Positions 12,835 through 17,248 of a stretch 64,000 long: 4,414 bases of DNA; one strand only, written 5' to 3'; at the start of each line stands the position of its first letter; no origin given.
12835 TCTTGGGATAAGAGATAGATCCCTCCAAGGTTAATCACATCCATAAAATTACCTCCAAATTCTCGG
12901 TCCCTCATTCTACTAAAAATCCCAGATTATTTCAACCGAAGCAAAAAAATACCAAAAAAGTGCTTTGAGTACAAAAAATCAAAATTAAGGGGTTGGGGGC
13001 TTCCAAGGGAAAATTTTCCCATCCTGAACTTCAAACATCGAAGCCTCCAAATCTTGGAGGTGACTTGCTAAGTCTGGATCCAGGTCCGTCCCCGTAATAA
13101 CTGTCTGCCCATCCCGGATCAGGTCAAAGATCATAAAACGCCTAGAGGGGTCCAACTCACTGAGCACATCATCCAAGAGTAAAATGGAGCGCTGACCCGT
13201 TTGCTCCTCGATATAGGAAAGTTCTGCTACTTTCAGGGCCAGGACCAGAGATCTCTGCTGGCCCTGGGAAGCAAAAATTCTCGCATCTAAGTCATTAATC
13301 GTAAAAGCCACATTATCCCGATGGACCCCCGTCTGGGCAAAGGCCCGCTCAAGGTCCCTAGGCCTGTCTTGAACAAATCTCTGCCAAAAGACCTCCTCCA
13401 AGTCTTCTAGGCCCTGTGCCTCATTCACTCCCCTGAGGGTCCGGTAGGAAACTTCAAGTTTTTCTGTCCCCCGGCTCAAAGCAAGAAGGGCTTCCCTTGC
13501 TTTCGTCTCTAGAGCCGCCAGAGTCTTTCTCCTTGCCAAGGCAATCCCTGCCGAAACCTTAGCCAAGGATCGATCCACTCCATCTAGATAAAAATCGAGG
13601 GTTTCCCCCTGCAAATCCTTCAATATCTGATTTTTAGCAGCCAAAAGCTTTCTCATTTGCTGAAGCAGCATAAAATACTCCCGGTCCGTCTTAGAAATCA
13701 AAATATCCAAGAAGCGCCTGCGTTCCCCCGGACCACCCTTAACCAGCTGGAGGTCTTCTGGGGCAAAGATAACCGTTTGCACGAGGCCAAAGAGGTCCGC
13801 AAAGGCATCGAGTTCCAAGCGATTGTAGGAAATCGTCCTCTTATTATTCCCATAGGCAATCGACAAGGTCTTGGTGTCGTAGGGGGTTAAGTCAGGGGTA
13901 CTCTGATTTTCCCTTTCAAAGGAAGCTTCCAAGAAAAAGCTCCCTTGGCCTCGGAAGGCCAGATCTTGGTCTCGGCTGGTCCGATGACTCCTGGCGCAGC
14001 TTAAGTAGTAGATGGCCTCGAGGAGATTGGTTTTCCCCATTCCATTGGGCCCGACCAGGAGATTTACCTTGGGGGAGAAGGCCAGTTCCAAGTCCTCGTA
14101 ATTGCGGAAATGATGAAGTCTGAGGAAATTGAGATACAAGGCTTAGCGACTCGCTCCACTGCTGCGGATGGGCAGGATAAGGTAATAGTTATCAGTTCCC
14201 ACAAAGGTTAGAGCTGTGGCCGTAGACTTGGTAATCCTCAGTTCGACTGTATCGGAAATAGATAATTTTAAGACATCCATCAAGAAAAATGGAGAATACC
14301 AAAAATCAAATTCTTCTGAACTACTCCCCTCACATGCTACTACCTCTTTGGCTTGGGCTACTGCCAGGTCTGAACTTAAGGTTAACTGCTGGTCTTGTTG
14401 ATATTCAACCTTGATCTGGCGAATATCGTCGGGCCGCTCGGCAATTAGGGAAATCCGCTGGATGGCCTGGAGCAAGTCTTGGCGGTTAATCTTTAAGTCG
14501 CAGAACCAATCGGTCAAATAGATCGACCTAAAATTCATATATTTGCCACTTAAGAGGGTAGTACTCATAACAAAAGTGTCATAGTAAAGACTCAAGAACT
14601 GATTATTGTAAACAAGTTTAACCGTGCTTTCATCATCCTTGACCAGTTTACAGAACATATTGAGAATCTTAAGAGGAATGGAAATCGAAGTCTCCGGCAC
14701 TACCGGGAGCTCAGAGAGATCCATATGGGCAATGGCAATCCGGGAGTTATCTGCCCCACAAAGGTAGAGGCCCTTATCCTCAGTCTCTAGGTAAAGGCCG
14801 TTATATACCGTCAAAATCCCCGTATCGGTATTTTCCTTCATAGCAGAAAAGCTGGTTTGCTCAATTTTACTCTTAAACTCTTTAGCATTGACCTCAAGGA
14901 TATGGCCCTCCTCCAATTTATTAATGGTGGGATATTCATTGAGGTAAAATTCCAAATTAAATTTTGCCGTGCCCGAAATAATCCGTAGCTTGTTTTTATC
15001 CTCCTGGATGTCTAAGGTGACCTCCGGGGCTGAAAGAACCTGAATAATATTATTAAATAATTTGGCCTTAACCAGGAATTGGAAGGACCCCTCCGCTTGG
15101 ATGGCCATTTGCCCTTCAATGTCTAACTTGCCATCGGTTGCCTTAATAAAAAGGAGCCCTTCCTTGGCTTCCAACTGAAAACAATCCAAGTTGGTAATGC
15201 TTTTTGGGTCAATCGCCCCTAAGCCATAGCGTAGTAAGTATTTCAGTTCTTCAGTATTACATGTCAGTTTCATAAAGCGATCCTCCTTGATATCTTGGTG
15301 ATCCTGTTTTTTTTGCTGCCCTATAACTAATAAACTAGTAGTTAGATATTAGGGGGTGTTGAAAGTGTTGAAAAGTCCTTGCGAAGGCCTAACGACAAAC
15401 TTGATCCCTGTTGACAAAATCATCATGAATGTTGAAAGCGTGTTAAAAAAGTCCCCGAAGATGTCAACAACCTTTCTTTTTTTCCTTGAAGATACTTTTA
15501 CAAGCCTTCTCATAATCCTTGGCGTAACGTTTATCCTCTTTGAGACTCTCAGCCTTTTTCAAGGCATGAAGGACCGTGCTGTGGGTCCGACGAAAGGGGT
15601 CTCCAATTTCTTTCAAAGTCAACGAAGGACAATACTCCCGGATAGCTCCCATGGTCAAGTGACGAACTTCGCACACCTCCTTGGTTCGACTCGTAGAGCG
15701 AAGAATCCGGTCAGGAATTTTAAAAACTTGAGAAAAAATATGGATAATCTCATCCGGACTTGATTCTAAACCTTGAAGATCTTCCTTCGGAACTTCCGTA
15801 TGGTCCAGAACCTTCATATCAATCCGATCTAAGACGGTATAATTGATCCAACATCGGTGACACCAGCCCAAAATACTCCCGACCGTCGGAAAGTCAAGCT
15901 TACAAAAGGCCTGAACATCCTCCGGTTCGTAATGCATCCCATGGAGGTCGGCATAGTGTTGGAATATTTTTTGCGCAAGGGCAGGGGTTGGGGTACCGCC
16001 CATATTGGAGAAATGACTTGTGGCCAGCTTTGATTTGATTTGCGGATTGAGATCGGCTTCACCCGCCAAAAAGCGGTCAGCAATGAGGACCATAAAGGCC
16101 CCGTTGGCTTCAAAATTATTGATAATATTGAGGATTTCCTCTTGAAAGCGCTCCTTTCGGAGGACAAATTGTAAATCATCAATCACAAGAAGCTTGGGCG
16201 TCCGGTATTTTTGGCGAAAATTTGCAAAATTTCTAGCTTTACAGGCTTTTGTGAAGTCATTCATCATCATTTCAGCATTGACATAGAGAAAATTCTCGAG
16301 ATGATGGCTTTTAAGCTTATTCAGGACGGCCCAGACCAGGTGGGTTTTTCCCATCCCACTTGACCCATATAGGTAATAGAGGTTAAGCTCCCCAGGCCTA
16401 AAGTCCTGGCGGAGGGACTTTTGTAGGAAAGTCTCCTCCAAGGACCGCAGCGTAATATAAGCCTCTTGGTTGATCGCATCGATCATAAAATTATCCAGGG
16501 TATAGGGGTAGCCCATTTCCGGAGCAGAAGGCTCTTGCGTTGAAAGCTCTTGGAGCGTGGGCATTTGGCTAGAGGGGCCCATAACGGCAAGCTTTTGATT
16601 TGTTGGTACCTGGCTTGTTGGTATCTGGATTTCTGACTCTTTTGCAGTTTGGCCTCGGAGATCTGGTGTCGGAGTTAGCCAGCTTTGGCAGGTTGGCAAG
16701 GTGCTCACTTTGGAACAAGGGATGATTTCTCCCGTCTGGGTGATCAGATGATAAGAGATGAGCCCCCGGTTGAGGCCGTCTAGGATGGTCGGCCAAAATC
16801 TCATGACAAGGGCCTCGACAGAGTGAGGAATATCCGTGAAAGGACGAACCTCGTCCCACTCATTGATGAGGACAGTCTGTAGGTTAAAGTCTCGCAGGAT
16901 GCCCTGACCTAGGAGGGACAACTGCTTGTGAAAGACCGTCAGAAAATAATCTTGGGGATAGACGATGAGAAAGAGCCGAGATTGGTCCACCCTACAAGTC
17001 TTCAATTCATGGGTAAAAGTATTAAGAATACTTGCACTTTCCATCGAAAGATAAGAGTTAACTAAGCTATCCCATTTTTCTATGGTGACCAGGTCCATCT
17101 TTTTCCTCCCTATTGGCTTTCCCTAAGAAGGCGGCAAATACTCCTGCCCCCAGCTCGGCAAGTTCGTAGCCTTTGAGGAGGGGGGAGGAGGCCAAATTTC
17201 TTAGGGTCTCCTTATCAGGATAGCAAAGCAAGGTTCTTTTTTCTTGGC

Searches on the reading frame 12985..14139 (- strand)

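Call 9: search_protein_families(library=pfam, proteins=[window:12985-14139:-])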
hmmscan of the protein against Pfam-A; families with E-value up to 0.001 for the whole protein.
window:12985-14139:- (384 aa): 6 families
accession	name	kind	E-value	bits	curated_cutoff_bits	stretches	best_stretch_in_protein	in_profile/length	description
PF02463.25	SMC_N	-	3.2e-19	69.7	40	1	3-344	2-186/220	RecF/RecN/SMC N terminal domain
PF13476.12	AAA_23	-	1.7e-12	48.9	27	1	6-79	2-70/201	AAA domain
PF13175.12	AAA_15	-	3.3e-11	43.9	32.1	1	1-48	1-48/374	AAA ATPase domain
PF13304.12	AAA_21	-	9.8e-10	39.4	27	1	25-62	1-26/304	AAA domain, putative AbiEii toxin, Type IV TA system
PF13514.12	AAA_27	-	6.2e-05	23.1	22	1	1-57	1-60/206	AAA domain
PF13555.12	AAA_29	-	0.00095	19.3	27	0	7-51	5-50/61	P-loop containing region of AAA domain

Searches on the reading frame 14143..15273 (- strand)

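Call 9: search_protein_families(library=pfam, proteins=[window:14143-15273:-])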
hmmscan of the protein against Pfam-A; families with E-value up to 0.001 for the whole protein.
window:14143-15273:- (376 aa): 3 families
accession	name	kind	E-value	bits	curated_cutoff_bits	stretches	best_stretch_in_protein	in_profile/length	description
PF00712.24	DNA_pol3_beta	-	8.8e-19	68.3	24.4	1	1-117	1-119/120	DNA polymerase III beta subunit, N-terminal domain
PF02767.21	DNA_pol3_beta_2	-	1.5e-17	64.3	27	1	128-245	2-114/116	DNA polymerase III beta subunit, central domain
PF02768.20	DNA_pol3_beta_3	-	5.8e-10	39.5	27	1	260-355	12-104/121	DNA polymerase III beta subunit, C-terminal domain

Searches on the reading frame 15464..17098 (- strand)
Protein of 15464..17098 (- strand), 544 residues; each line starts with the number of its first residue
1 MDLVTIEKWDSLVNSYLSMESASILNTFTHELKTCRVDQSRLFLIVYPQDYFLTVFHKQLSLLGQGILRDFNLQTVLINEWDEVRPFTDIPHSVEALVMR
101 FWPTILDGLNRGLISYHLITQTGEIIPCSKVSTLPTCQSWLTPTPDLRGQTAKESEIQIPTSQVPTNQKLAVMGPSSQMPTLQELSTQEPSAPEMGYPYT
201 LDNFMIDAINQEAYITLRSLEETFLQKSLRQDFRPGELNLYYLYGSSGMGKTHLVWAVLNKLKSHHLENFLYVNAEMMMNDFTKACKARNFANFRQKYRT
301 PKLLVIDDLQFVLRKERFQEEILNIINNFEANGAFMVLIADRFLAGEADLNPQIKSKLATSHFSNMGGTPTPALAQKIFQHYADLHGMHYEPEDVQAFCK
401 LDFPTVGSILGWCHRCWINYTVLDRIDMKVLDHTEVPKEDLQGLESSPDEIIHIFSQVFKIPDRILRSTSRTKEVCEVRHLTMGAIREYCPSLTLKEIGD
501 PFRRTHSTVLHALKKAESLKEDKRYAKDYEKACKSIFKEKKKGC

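Call 9: search_protein_families(library=pfam, proteins=[window:15464-17098:-])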
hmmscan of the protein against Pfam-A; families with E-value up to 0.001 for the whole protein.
window:15464-17098:- (544 aa): 9 families
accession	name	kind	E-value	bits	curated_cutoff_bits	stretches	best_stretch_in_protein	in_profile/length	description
PF00308.24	Bac_DnaA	-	2.8e-26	93.1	23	1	199-359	5-156/162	Bacterial DnaA ATPAse domain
PF08299.17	Bac_DnaA_C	-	8.5e-16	58.2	31.5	1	448-515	1-68/69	Bacterial dnaA protein helix-turn-helix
PF00004.35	AAA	-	6.3e-08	33.6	21.2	1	242-340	2-107/131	ATPase family associated with various cellular activities (AAA)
PF13191.12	AAA_16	-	8.9e-07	30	32.6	1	218-343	5-141/167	AAA ATPase domain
PF13401.12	AAA_22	-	2.8e-05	24.9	27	0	240-274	7-40/130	AAA domain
PF01695.23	IstB_IS21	-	7.2e-05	22.8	24.1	1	218-329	73-182/238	IstB-like ATP binding protein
PF13173.12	AAA_14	-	0.00027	21.4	27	1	241-323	5-85/129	AAA domain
PF01637.24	ATPase_2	-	0.0007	19.9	33.2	0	236-341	18-117/225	ATPase domain predominantly from Archaea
PF00910.28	RNA_helicase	-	0.00074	20.4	21.5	0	242-330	2-79/105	RNA helicase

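Call 28: find_homologous_proteins(query=window:15464-17098:-, max_evalue=1e-10)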
Query window:15464-17098:- (544 aa): 38 proteins with E <= 1e-10 among 5942 candidates.
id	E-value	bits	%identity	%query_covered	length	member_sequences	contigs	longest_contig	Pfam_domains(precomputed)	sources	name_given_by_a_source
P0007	0.0e+0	1250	99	100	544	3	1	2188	PF00308.25,PF08299.18,PF00004.36,PF13191.13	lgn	-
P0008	0.0e+0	1144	90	100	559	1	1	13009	PF00308.25,PF08299.18,PF00004.36,PF13191.13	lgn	-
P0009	0.0e+0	1048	85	100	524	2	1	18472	PF00308.25,PF08299.18,PF00004.36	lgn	-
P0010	1.5e-278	943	77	100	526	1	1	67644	PF00308.25,PF08299.18,PF00004.36,PF13191.13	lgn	-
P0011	7.1e-20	90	26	66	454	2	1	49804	PF01695.24,PF00308.25,PF08299.18,PF00004.36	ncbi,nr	ncbi:MAG: chromosomal replication initiator protein DnaA [Candidatus Delongbacteria bacterium]|nr:ch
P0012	6.2e-17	80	26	62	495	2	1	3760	PF11638.14,PF01695.24,PF00308.25,PF08299.18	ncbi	ncbi:MAG: chromosomal replication initiator protein DnaA [FCB group bacterium]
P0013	9.5e-17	79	24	64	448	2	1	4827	PF11638.14,PF01695.24,PF00308.25,PF08299.18,PF00004.36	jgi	-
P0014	3.3e-15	74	28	55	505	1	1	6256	PF11638.14,PF01695.24,PF00308.25,PF08299.18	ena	-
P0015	8.6e-15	73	26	53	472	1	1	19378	PF11638.14,PF22688.3,PF01695.24,PF00308.25,PF08299.18,PF00004.36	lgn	-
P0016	1.0e-14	73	26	71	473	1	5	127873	PF11638.14,PF01695.24,PF00308.25,PF08299.18,PF00004.36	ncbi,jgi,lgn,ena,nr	ncbi:MAG: chromosomal replication initiator protein DnaA [Bacteroidales bacterium]|jgi:chromosomal r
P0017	1.0e-14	73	26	53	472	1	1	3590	PF11638.14,PF22688.3,PF01695.24,PF00308.25,PF08299.18,PF00004.36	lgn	-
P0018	1.6e-14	72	26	71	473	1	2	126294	PF11638.14,PF01695.24,PF00308.25,PF08299.18,PF00004.36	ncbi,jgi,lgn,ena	-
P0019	3.7e-14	71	29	55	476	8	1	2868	PF11638.14,PF01695.24,PF00308.25,PF08299.18,PF00004.36,PF11490.14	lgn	-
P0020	4.5e-14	70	25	60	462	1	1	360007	PF11638.14,PF01695.24,PF00308.25,PF08299.18,PF00004.36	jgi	jgi:chromosomal replication initiator protein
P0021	8.3e-14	70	26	61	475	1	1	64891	PF11638.14,PF00308.25,PF08299.18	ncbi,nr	ncbi:MAG: chromosomal replication initiator protein DnaA [Hyphomicrobiales bacterium]|nr:chromosomal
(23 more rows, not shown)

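Call 29: find_encoding_contigs(protein=P0010, flank=10000, max_places=3)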
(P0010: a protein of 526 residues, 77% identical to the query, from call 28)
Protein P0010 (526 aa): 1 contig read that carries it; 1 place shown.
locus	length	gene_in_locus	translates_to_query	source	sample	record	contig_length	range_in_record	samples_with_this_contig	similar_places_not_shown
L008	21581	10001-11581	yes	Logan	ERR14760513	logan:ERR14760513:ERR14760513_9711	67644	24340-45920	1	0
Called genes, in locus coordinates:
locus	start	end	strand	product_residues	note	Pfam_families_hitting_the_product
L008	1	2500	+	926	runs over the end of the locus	PF00403:HMA, PF00122:E1-E2_ATPase, PF00702:Hydrolase, PF00403:HMA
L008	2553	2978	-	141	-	PF01325:Fe_dep_repress, PF12802:MarR_2 (weak), PF02742:Fe_dep_repr_C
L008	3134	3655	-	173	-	PF01475:FUR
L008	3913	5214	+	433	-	PF03952:Enolase_N, PF00113:Enolase_C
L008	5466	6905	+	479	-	PF12698:ABC2_membrane_3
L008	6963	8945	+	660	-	PF02540:NAD_synthase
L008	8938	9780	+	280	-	PF01149:Fapy_DNA_glyco, PF06831:H2TH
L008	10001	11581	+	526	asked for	PF00308:Bac_DnaA, PF13191:AAA_16 (faint), PF00004:AAA (weak), PF08299:Bac_DnaA_C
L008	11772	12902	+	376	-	PF00712:DNA_pol3_beta, PF02767:DNA_pol3_beta_2, PF02768:DNA_pol3_beta_3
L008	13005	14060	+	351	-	PF02463:SMC_N (weak), PF13304:AAA_21 (faint)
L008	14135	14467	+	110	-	-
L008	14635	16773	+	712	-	PF02518:HATPase_c, PF00204:DNA_gyraseB, PF01751:Toprim, PF00986:DNA_gyraseB_C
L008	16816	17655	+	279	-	PF00142:Fer4_NifH (weak), PF01656:CbiA, PF02374:ArsA_ATPase (weak), PF06564:CBP_BcsQ, PF09140:MipZ (weak), PF10609:ParA (weak), PF13614:AAA_31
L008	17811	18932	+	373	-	PF02195:ParB_N, PF17762:HTH_ParB, PF23552:ParB_C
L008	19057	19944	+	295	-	PF00274:Glycolytic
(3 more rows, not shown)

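Call 30: find_encoding_contigs(protein=P0009, flank=10000, max_places=3)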
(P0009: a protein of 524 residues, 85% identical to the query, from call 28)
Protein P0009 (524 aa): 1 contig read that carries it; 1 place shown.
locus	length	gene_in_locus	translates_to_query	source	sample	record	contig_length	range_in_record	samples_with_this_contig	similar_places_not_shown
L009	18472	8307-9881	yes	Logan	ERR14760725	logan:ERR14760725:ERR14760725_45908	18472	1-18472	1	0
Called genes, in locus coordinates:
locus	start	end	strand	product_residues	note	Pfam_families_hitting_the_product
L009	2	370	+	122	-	?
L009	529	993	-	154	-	PF01325:Fe_dep_repress, PF02742:Fe_dep_repr_C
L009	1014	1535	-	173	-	PF01475:FUR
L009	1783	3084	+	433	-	PF03952:Enolase_N, PF00113:Enolase_C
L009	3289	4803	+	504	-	PF12698:ABC2_membrane_3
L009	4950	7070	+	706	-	PF02540:NAD_synthase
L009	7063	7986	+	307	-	PF01149:Fapy_DNA_glyco, PF06831:H2TH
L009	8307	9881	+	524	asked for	PF00308:Bac_DnaA, PF00004:AAA, PF08299:Bac_DnaA_C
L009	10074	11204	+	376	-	PF00712:DNA_pol3_beta, PF02767:DNA_pol3_beta_2, PF02768:DNA_pol3_beta_3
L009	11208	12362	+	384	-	PF02463:SMC_N, PF13175:AAA_15, PF13476:AAA_23, PF13514:AAA_27 (faint), PF13304:AAA_21 (weak)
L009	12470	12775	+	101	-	-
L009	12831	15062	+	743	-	PF02518:HATPase_c, PF00204:DNA_gyraseB, PF01751:Toprim, PF00986:DNA_gyraseB_C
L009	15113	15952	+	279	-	PF00142:Fer4_NifH (weak), PF01656:CbiA, PF02374:ArsA_ATPase (weak), PF06564:CBP_BcsQ, PF09140:MipZ (weak), PF10609:ParA (weak), PF13614:AAA_31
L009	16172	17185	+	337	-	PF02195:ParB_N, PF17762:HTH_ParB, PF23552:ParB_C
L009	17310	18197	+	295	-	PF00274:Glycolytic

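Call 31: find_encoding_contigs(protein=P0008, flank=10000, max_places=3)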
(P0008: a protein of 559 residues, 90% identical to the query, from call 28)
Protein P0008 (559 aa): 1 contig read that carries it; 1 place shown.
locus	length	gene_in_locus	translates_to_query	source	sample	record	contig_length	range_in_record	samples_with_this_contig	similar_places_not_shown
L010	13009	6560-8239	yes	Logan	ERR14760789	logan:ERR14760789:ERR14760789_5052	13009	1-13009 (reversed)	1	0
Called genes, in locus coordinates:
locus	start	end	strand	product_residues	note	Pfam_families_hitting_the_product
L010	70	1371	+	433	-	PF03952:Enolase_N, PF00113:Enolase_C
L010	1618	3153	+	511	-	PF12698:ABC2_membrane_3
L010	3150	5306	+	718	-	PF02540:NAD_synthase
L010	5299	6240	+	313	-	PF01149:Fapy_DNA_glyco, PF06831:H2TH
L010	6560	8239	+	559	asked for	PF00308:Bac_DnaA, PF13191:AAA_16 (faint), PF00004:AAA (weak), PF08299:Bac_DnaA_C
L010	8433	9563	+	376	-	PF00712:DNA_pol3_beta, PF02767:DNA_pol3_beta_2, PF02768:DNA_pol3_beta_3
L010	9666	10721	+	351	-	PF02463:SMC_N (weak)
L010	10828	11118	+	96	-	-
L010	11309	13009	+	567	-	?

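Call 55: search_solved_structures(query=window:15464-17098:-, max_evalue=0.001, show_alignments=4)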
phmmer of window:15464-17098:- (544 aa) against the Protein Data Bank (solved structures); distinct sequences matched with E-value up to 0.001: 7.
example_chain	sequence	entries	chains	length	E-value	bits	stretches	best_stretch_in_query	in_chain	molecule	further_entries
8btg_A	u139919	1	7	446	5.6e-22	81.6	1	163-534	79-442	Chromosomal replication initiator protein DnaA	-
2z4r_A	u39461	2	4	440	9.5e-21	77.5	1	229-519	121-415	Chromosomal replication initiator protein dnaA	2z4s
2hcb_A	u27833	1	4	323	6.8e-17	64.8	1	198-343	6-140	Chromosomal replication initiator protein dnaA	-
1l8q_A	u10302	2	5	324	7.6e-17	64.6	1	198-343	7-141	Chromosomal replication initiator protein dnaA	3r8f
8bv3_A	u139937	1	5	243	1.4e-14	57.1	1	238-357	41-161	Chromosomal replication initiator protein DnaA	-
1j1v_A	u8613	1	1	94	1.5e-06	30.7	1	451-527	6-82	Chromosomal replication initiator protein dnaA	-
3pvp_A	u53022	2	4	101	0.00026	23.3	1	456-541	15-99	Chromosomal replication initiator protein dnaA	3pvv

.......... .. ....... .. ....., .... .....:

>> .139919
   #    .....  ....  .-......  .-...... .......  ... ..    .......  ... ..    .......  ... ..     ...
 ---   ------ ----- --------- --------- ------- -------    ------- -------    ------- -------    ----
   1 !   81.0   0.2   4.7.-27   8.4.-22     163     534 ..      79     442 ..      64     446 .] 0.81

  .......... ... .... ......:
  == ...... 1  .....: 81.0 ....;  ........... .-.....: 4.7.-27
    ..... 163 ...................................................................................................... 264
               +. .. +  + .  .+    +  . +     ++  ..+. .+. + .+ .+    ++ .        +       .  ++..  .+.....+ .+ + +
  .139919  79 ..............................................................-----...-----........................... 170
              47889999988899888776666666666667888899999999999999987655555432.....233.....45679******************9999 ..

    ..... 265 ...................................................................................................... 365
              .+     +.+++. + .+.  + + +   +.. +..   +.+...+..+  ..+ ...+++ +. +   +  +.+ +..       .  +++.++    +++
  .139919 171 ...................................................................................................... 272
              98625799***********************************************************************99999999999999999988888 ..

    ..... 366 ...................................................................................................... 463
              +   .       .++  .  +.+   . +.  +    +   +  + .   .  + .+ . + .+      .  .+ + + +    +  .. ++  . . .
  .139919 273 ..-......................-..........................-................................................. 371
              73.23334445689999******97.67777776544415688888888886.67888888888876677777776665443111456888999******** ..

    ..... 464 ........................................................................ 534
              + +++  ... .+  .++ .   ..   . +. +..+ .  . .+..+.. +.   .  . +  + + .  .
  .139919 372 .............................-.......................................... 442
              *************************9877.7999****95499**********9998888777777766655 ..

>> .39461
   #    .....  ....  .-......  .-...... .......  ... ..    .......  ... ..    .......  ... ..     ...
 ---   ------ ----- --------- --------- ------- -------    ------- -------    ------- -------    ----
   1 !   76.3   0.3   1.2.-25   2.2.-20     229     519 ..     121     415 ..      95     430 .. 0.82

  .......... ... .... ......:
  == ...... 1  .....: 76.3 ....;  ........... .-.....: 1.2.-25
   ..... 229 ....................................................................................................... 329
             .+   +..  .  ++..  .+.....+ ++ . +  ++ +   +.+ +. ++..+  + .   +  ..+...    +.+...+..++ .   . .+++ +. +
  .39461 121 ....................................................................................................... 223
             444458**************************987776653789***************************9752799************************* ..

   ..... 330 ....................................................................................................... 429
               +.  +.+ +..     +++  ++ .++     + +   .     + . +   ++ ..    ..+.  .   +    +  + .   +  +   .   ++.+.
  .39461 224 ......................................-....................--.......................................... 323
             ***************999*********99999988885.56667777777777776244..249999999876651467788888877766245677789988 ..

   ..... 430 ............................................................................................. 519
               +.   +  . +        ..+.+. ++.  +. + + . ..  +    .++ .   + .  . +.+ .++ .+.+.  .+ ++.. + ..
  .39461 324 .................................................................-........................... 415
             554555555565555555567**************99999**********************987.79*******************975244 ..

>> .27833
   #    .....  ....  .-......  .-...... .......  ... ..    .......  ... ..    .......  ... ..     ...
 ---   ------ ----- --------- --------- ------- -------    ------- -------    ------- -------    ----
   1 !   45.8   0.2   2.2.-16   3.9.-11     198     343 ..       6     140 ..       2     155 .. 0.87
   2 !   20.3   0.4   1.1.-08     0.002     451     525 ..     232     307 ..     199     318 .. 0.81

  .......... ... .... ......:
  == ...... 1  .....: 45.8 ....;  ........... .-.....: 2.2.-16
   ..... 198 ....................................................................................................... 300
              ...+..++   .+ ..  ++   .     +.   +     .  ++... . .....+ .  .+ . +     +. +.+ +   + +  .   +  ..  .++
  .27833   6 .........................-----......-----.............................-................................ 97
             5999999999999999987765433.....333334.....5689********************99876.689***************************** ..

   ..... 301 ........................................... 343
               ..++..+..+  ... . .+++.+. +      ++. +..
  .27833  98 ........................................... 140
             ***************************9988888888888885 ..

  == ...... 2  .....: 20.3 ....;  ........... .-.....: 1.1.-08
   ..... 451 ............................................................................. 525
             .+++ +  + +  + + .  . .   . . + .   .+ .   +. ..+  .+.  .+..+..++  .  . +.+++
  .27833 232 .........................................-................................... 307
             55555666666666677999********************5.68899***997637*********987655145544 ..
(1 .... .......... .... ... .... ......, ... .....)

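Call 58: search_protein_families(library=ncbifam, proteins=[window:15464-17098:-], max_evalue=0.00001)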
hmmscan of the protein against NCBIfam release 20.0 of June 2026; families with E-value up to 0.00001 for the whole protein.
window:15464-17098:- (544 aa): 7 families
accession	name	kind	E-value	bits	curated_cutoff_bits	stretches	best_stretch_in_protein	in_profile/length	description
TIGR00362.1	DnaA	equivalog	2.1e-48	165.5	343.9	1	177-531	85-432/437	chromosomal replication initiator protein DnaA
NF001154.0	PRK00149.3-3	equivalog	8.1e-37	127.2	410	1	187-522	109-442/462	chromosomal replication initiator protein DnaA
NF009087.0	PRK12422.1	equivalog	1.6e-25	90.2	657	2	200-340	109-242/455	chromosomal replication initiator protein DnaA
TIGR03420.1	DnaA_homol_Hda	equivalog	2.1e-13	50.4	194.8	1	199-390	12-179/226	DnaA regulatory inactivator Hda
NF038214.1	IS21_help_AAA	equivalog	8.9e-12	45.2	200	1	242-336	94-187/232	IS21-like element helper ATPase IstB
NF005992.0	PRK08116.1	subfamily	5.5e-09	35.6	189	1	199-328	82-206/269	hypothetical protein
NF005304.0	PRK06835.1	equivalog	3.7e-06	26.3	215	1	236-332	182-278/330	ATP-binding protein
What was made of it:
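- Closest known: Bipartite oriC of Bacillota. Different: The DnaA protein is extremely divergent (calls 28, 58).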
